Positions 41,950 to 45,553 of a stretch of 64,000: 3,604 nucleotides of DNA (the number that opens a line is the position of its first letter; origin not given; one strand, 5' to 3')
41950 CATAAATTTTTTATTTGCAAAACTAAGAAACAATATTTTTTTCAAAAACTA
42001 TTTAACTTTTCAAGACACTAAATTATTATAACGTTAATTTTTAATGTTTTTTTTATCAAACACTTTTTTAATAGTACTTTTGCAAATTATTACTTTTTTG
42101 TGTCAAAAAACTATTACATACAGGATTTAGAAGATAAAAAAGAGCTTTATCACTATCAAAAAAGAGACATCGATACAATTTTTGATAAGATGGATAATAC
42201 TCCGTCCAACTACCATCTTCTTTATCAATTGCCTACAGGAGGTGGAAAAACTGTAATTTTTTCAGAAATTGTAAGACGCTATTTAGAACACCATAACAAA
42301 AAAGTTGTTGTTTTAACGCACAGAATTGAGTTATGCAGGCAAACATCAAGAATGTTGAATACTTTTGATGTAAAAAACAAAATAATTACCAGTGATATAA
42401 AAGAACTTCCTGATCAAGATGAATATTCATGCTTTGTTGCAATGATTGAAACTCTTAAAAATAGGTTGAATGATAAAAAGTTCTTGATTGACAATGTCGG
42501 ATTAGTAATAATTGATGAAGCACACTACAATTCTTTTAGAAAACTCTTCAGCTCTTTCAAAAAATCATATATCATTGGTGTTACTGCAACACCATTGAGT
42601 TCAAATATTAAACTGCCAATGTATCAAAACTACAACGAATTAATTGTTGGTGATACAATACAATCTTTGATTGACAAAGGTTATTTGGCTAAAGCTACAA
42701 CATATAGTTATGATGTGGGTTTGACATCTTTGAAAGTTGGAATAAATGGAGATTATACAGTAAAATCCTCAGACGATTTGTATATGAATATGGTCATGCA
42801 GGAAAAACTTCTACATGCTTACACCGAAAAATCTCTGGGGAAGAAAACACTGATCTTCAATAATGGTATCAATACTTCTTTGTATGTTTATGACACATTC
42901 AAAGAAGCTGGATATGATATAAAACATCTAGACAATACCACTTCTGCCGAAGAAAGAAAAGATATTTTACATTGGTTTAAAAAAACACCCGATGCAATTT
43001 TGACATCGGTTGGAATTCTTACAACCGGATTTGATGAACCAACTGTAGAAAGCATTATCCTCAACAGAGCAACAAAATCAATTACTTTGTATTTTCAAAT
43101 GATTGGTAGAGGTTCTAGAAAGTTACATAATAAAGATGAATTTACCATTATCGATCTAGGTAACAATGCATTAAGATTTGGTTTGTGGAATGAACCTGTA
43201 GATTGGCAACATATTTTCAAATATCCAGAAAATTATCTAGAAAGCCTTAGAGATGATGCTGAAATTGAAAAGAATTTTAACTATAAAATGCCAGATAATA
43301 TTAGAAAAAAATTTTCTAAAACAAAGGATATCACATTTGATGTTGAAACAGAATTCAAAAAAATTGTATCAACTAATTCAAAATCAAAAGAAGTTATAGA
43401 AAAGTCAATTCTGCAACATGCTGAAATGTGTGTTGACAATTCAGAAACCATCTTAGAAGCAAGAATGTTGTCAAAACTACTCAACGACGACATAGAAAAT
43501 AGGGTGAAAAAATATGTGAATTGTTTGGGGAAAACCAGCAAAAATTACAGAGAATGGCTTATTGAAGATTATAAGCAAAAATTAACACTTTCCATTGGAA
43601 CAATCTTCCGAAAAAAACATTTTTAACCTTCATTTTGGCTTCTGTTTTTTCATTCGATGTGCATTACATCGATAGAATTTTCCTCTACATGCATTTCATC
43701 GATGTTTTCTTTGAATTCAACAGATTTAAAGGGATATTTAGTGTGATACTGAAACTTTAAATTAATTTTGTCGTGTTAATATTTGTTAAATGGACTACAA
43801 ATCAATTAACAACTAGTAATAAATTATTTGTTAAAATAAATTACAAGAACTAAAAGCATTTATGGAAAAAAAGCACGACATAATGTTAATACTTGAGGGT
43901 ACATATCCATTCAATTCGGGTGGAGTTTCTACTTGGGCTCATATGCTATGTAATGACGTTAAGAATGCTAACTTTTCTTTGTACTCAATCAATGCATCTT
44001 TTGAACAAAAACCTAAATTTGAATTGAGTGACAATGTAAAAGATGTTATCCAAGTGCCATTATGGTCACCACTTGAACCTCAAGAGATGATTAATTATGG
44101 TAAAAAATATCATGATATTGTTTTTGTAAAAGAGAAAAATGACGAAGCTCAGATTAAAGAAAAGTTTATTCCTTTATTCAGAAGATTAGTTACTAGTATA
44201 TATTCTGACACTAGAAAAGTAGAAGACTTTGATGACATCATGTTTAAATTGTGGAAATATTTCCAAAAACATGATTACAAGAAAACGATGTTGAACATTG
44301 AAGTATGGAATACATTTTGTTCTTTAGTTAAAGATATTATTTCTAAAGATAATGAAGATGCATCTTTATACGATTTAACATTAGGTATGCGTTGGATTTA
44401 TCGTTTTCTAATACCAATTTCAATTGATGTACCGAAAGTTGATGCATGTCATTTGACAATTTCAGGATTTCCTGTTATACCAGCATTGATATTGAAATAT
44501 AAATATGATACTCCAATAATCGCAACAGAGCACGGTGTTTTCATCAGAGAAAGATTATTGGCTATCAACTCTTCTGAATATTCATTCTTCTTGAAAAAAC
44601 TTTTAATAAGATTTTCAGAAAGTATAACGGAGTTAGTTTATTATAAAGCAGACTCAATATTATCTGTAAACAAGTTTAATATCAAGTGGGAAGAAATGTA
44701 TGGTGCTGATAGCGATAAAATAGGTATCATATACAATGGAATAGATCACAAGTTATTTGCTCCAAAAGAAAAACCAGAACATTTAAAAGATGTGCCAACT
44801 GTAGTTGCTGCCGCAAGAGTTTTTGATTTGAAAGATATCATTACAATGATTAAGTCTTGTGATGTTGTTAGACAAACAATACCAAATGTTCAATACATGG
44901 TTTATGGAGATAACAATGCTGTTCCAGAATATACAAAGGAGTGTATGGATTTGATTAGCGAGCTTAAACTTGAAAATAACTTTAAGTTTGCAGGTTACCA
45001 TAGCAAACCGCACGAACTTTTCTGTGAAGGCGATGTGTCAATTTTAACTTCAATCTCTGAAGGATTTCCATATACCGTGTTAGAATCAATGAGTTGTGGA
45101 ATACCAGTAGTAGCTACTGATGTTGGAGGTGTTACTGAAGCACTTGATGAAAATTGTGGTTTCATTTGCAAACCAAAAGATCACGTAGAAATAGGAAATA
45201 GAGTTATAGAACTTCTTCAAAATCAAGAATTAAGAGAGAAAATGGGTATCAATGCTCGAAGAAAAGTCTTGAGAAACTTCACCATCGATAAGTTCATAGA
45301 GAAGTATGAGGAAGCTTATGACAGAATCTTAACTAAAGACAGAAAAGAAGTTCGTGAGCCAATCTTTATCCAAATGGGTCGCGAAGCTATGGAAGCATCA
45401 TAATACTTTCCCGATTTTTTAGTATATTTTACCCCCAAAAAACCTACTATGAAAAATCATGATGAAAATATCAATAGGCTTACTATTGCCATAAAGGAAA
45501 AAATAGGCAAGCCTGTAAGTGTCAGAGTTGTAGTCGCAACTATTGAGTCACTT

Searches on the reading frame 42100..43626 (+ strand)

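Call 3: search_protein_families(library=pfam, proteins=[window:42100-43626:+], max_evalue=0.01)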
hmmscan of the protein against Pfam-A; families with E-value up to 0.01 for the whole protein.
window:42100-43626:+ (508 aa): 4 families
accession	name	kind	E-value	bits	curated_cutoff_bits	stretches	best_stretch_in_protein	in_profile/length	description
PF04851.21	ResIII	-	1.2e-25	90.7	22.5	1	14-165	2-162/164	Type III restriction enzyme, res subunit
PF00271.37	Helicase_C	-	1.1e-14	55.1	23.5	1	237-340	6-108/110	Helicase conserved C-terminal domain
PF00270.35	DEAD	-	2.5e-12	47.3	26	1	36-166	13-161/167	DEAD/DEAH box helicase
PF18766.7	SWI2_SNF2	-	8e-11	42.5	26.7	1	46-182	27-171/221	SWI2/SNF2 ATPase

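Call 4: search_protein_families(library=ncbifam, proteins=[window:42100-43626:+], max_evalue=0.01)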
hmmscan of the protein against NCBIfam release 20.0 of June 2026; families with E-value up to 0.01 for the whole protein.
window:42100-43626:+ (508 aa): 16 families
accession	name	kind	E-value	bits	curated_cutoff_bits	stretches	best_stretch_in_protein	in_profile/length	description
NF053632.1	heli_RadD_YejH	equivalog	6.1e-29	100.7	720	1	16-357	3-358/573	DNA repair helicase RadD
NF046051.1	restrict_EcoAI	equivalog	2.3e-23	82.5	550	1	5-475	149-633/768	EcoAI/FtnUII family type I restriction enzme subunit R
NF008521.0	PRK11448.1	equivalog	5.9e-15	54.4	729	2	241-408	692-868/1123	type I restriction-modification system endonuclease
NF010337.0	PRK13766.1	equivalog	5.7e-09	34.6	610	1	39-168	32-176/781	Hef nuclease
TIGR04095.1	dnd_restrict_1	equivalog_domain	4.3e-07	29.3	600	1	15-166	8-169/451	DNA phosphorothioation system restriction enzyme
TIGR00595.1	priA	equivalog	9e-07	27.8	230.35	1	46-148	6-109/509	replication restart helicase PriA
NF004066.1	PRK05580.1-3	equivalog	1.3e-06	27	813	1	10-148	247-383/788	primosomal protein N'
NF008394.0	PRK11192.1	equivalog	1.3e-05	24.2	507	0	39-142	42-159/441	ATP-dependent RNA helicase SrmB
NF004068.0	PRK05580.1-5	equivalog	1.3e-05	23.5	1249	1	11-147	254-389/795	primosomal protein N'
NF004067.0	PRK05580.1-4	equivalog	3.7e-05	22.3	763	1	15-147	204-333/737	primosomal protein N'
NF004070.0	PRK05580.2-2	equivalog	0.0004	18.7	921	1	13-147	194-328/729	primosomal protein N'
NF053631.1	RNA_helic_CshA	equivalog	0.00046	19.2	646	0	39-141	38-150/434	degradosome RNA helicase CshA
NF004065.0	PRK05580.1-1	equivalog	0.00054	18.3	858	1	11-148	193-328/731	primosomal protein N'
NF008744.0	PRK11776.1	equivalog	0.0014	17.3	524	0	236-341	231-336/460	ATP-dependent RNA helicase DbpA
TIGR01389.1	recQ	equivalog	0.0048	15.4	640.2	0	236-342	213-319/591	DNA helicase RecQ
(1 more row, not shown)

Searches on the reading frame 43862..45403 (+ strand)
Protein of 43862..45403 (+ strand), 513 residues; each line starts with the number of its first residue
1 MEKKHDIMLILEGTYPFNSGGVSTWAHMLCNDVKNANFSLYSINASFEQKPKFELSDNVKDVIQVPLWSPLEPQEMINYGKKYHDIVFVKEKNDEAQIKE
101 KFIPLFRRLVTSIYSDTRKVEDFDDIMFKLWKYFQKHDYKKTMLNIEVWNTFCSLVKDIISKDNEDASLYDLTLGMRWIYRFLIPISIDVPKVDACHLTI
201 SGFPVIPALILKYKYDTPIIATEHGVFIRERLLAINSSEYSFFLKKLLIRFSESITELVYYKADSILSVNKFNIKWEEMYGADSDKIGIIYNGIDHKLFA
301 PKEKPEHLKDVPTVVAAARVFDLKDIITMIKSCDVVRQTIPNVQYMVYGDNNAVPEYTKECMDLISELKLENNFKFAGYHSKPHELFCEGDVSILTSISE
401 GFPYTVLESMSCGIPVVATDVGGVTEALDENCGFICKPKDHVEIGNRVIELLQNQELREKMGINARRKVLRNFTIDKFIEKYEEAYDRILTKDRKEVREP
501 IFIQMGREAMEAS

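Call 3: search_protein_families(library=pfam, proteins=[window:43862-45403:+], max_evalue=0.01)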
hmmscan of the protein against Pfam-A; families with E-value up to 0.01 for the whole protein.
window:43862-45403:+ (513 aa): 6 families
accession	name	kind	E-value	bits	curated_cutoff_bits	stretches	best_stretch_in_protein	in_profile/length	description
PF11997.14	DUF3492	-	7.1e-59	200.2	23.3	1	6-284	2-267/268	Domain of unknown function (DUF3492)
PF00534.26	Glycos_transf_1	-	1.4e-31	109.8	26.4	1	303-467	7-171/172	Glycosyl transferases group 1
PF13692.12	Glyco_trans_1_4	-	2.4e-24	86.6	27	1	312-454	2-142/142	Glycosyl transferases group 1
PF13439.12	Glyco_transf_4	-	3.4e-09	37.4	28.5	1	192-296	72-168/170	Glycosyltransferase Family 4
PF13524.12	Glyco_trans_1_2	-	8.7e-07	29.4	25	1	386-482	43-142/144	Glycosyl transferase-like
PF20706.3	GT4-conflict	-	1.6e-06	27.8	26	1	300-436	187-324/385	Family 4 Glycosyltransferase in conflict systems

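Call 4: search_protein_families(library=ncbifam, proteins=[window:43862-45403:+], max_evalue=0.01)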
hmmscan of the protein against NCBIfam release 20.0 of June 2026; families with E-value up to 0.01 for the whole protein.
window:43862-45403:+ (513 aa): 35 families (the best 25 are shown)
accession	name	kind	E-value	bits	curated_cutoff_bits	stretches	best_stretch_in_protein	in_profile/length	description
NF038011.1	PelF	equivalog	4.6e-52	177.7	100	1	6-486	1-489/489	GT4 family glycosyltransferase PelF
TIGR03999.1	thiol_BshA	equivalog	1.4e-30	106.5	273.7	1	262-490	144-374/375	N-acetyl-alpha-D-glucosaminyl L-malate synthase BshA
TIGR03088.1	stp2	hypoth_equivalog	4e-30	105.1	409.05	1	283-490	158-374/374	TIGR03088 family PEP-CTERM/XrtA system glycosyltransferase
NF041876.1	EPS_EpsE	equivalog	3.5e-23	82.5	400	1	279-476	180-383/389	exopolysaccharide biosynthesis GT4 family glycosyltransferase EpsE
NF047880.1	glyco_SdgA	exception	1.2e-21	76.8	800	1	313-484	317-485/488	serine-aspartate repeat adhesin O-glycosyltransferase SdgA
TIGR04157.1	glyco_rSAM_CFB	subfamily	1.1e-19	70.7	400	1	257-485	164-405/406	TIGR04157 family glycosyltransferase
TIGR02149.1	glgA_Coryne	subfamily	1.3e-17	64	302.4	1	262-490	144-391/391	glycogen synthase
NF053787.1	GlcN_PG_synth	equivalog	5.4e-17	61.7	480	1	389-490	261-360/361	N-acetylglucosaminyl phosphatidylglycerol synthase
NF050063.1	ProtGlycPglJ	equivalog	6.7e-16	58.4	500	1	251-470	133-348/363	N-acetylgalactosamine-N,N'-diacetylbacillosaminyl-diphospho-undecaprenol 4-alpha-N-acetylgalactosaminyltransferase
TIGR03449.1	mycothiol_MshA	equivalog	1.4e-15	57.2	462.5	1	278-490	181-404/406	D-inositol-3-phosphate glycosyltransferase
NF041139.1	TreT_Thcocales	equivalog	2.1e-15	56.4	775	1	309-485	227-408/412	trehalose synthase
NF038255.1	exopoly_VpsD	equivalog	2.5e-15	56.2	300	1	283-490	175-380/381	VpsD family glycosyltransferase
NF038229.1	Glyco4_Geo_Pelo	equivalog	3.5e-15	55.9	400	1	255-490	102-337/338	GPMC system family 4 glycosyltransferase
NF041010.1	glycosy_Agl16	equivalog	3.6e-15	55.7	575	1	209-487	97-349/352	glycosylation protein Agl16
NF046085.1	XrtY_assoc_Gly1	equivalog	4.1e-15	55.5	400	1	354-491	247-386/387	XrtY-associated glycosyltransferase XYAG1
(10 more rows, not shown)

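Call 65: search_dna_similar(query=window:43862-45400:+, collection=plasmids, mode=protein, max_rows=15)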
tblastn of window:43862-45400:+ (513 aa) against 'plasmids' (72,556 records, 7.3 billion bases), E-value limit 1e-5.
Records with a match: 631; places in all: 892; records where one place covers at least 80% of the query: 41.
Best place of each record, by identity: <60% 631.
By first word of the organism name: Sinorhizobium 99; Rhizobium 34; Azospirillum 31; Streptomyces 24; Escherichia 19; Priestia 17; Bacillus 16; Ensifer 15; Bacteroides 15; Caballeronia 13; and 138 more.
By predicted mobility (MOB-suite, as given by PLSDB): non-mobilizable 419; mobilizable 129; conjugative 83.
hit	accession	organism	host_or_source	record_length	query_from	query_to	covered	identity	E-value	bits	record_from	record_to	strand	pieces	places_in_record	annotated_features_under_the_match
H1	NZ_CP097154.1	Deinococcus sp. QL22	-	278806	6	492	95%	32.5%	3e-76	268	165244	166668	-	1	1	pelF: GT4 family glycosyltransferase PelF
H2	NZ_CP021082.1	Deinococcus ficus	Ficus religiosa L.,cell ...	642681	9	501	96%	30.7%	3e-61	224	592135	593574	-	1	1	pelF: GT4 family glycosyltransferase PelF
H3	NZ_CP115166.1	Deinococcus aquaticus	Freshwater stream system, activated ...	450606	7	491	95%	31.0%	2e-69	248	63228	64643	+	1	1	pelF: GT4 family glycosyltransferase PelF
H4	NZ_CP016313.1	Thermus brockianus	whole organism,environmental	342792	1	499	97%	29.6%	8e-59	218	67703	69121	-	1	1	pelF: GT4 family glycosyltransferase PelF | hypothetical protein (x2)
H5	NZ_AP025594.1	Thermus brockianus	-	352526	1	499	97%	29.6%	8e-59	218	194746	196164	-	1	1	pelF: GT4 family glycosyltransferase PelF | hypothetical protein (x2)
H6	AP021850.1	Deinococcus grandis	-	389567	7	494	95%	30.0%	5e-73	259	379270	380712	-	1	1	icsA: lipopolysaccharide glycosyltransferase, putative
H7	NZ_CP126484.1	Kocuria rosea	mixed culture,an irradiated device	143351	2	488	95%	28.1%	2e-56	211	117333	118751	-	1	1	pelF: GT4 family glycosyltransferase PelF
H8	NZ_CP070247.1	Streptomyces californicus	DSMZ Isolate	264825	7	489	94%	27.8%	2e-63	231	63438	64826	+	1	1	pelF: GT4 family glycosyltransferase PelF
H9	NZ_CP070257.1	Streptomyces californicus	DSMZ Isolate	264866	7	489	94%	27.8%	2e-63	231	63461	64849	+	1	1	pelF: GT4 family glycosyltransferase PelF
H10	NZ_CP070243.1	Streptomyces californicus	DSMZ Isolate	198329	7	489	94%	27.8%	5e-63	230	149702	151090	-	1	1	pelF: GT4 family glycosyltransferase PelF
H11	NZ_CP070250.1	Streptomyces californicus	DSMZ Isolate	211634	7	489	94%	27.8%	5e-63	230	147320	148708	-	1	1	pelF: GT4 family glycosyltransferase PelF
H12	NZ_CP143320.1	Cetobacterium somerae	intestine of Yellow Catfish,pure culture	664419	3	489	95%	27.5%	2e-37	154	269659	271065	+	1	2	pelF: GT4 family glycosyltransferase PelF | hypothetical protein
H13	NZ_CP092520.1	Cetobacterium somerae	Danio rerio,tissue sample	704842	3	489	95%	27.4%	2e-38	157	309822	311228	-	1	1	pelF: GT4 family glycosyltransferase PelF | hypothetical protein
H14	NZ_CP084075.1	Fusobacterium vincentii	-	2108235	7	489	94%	27.5%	4e-34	144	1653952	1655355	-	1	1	none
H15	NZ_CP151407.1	Azonexus hydrophilus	metagenomic assembly,groundwater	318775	6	504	97%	26.4%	5e-35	147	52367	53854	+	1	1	pelF: GT4 family glycosyltransferase PelF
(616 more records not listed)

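Call 66: get_annotated_region(hit=H15, flank=12000)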
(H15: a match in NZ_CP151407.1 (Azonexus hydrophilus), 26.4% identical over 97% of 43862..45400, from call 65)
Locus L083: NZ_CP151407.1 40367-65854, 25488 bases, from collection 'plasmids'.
description: Azonexus hydrophilus strain NCP973 plasmid unnamed1, complete sequence
organism: Azonexus hydrophilus (NCBI taxid 418702)
taxonomy: Bacteria; Pseudomonadota; Betaproteobacteria; Rhodocyclales; Azonexaceae; Azonexus; Azonexus hydrophilus
host: -; source: metagenomic assembly,groundwater; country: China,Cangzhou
typing (MOB-suite, as given by PLSDB): non-mobilizable
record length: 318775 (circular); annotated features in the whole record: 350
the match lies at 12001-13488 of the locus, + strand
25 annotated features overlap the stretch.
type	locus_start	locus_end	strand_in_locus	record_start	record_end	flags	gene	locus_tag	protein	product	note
CDS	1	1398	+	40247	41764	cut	-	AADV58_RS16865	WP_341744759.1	IS66 family transposase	-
CDS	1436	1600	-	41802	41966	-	-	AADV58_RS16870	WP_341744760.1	hypothetical protein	-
CDS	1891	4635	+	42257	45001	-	-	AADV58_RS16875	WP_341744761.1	endo alpha-1,4 polygalactosaminidase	-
CDS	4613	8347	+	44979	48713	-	-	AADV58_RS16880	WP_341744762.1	tetratricopeptide repeat protein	-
CDS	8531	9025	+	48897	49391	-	-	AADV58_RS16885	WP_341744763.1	antitoxin MazE-like protein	-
CDS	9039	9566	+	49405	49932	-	-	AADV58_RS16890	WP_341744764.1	hypothetical protein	-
CDS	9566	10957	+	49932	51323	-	-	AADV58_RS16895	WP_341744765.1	PelD GGDEF domain-containing protein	-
CDS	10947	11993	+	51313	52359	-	-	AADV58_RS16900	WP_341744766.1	hypothetical protein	-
CDS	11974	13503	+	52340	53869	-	pelF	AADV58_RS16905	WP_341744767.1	GT4 family glycosyltransferase PelF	-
CDS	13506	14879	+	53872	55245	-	pelG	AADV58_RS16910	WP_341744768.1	exopolysaccharide Pel transporter PelG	-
CDS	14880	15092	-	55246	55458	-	-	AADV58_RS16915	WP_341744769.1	hypothetical protein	-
CDS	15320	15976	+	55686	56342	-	-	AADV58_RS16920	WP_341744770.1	hypothetical protein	-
CDS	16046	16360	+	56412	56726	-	-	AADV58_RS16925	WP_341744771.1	H-NS histone family protein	-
CDS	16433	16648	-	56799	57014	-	-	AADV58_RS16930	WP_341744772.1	hypothetical protein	-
CDS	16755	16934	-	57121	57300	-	-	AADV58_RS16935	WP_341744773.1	hypothetical protein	-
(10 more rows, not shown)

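Call 67: get_annotated_region(hit=H1, flank=10000)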
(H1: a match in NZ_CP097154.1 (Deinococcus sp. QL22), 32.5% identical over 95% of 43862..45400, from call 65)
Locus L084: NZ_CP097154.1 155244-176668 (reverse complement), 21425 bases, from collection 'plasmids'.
description: Deinococcus sp. QL22 plasmid unnamed6, complete sequence
organism: Deinococcus sp. QL22 (NCBI taxid 2939437)
taxonomy: Bacteria; Deinococcota; Deinococci; Deinococcales; Deinococcaceae; Deinococcus; Deinococcus sp. QL22
host: -; source: -; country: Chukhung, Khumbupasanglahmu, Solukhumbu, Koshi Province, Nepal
typing (MOB-suite, as given by PLSDB): non-mobilizable
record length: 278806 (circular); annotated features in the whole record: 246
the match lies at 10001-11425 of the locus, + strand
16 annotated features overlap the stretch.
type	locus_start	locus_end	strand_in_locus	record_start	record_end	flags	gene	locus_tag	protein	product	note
CDS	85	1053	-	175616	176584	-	-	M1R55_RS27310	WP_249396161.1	HpcH/HpaI aldolase/citrate lyase family protein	-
CDS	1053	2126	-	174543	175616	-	-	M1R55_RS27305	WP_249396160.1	cysteine protease StiP domain-containing protein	-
CDS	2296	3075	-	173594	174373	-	-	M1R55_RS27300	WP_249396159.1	HAD-IIB family hydrolase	GO:0008152 - metabolic process [Evidence IEA]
CDS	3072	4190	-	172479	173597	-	-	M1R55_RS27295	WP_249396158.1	phosphoribosyltransferase domain-containing protein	-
CDS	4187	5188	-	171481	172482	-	-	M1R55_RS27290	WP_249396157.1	ATP-grasp domain-containing protein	-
CDS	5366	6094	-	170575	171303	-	-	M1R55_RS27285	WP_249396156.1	hypothetical protein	-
CDS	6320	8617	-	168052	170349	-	-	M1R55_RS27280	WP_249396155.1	hypothetical protein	-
CDS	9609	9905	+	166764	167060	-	-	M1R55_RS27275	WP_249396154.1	hypothetical protein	-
CDS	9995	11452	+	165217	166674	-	pelF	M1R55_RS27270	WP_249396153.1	GT4 family glycosyltransferase PelF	-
CDS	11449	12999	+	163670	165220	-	-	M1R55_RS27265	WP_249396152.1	hypothetical protein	-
CDS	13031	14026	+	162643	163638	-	-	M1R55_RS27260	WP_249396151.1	GDP-mannose 4,6-dehydratase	-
CDS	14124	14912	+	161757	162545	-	-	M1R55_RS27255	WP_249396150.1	sugar phosphate nucleotidyltransferase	GO:0009058 - biosynthetic process [Evidence IEA]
CDS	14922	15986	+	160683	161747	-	-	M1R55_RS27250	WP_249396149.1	NAD(P)-dependent oxidoreductase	-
CDS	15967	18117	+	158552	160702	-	-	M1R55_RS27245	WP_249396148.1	hypothetical protein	-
CDS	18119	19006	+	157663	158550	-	-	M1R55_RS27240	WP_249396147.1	endo alpha-1,4 polygalactosaminidase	-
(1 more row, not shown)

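Call 69: find_homologous_proteins(query=L083:6953-8344:+, max_evalue=0.00001)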
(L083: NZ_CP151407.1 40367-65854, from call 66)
Query L083:6953-8344:+ (464 aa): 4 proteins with E <= 0.00001 among 8000 candidates.
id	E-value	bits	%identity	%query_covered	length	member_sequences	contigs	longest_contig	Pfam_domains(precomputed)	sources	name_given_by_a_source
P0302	2.2e-74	269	36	99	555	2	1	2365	PF24604.2,PF13429.13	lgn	-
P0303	9.2e-70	254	35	97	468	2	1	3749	PF24604.2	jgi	jgi:hypothetical protein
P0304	2.0e-63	233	35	95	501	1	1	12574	PF24604.2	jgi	jgi:hypothetical protein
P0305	5.7e-62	228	34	97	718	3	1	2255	PF24604.2,PF13429.13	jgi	jgi:hypothetical protein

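Call 82: search_protein_families(library=pfam, proteins=[L083:4613-8344:+, L083:9039-9563:+], max_evalue=0.001)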
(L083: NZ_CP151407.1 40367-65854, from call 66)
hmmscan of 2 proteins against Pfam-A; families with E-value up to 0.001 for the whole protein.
L083:4613-8344:+ (1244 aa): 7 families
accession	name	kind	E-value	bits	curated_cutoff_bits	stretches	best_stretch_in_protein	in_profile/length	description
PF24604.1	B-barrel_PelB_C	-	3.6e-56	191.4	31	1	934-1243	2-307/309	PelB, C-terminal beta barrel domain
PF13429.12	TPR_15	-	1.3e-53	182.7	26.2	1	506-768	20-278/280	Tetratricopeptide repeat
PF14559.12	TPR_19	-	5.7e-10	39.8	25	1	58-101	13-56/68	Tetratricopeptide repeat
PF13428.12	TPR_14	-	2.5e-08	34.2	23.5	0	338-367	14-43/44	Tetratricopeptide repeat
PF00637.26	Clathrin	-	7.6e-06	26.2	29.6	0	644-696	16-69/143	Region in Clathrin and VPS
PF13431.12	TPR_17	-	8e-05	23.1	24.4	0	59-89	2-32/34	Tetratricopeptide repeat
PF13432.12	TPR_16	-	0.00037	21.3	32.7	0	58-96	19-57/65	Tetratricopeptide repeat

L083:9039-9563:+ (175 aa): 0 families
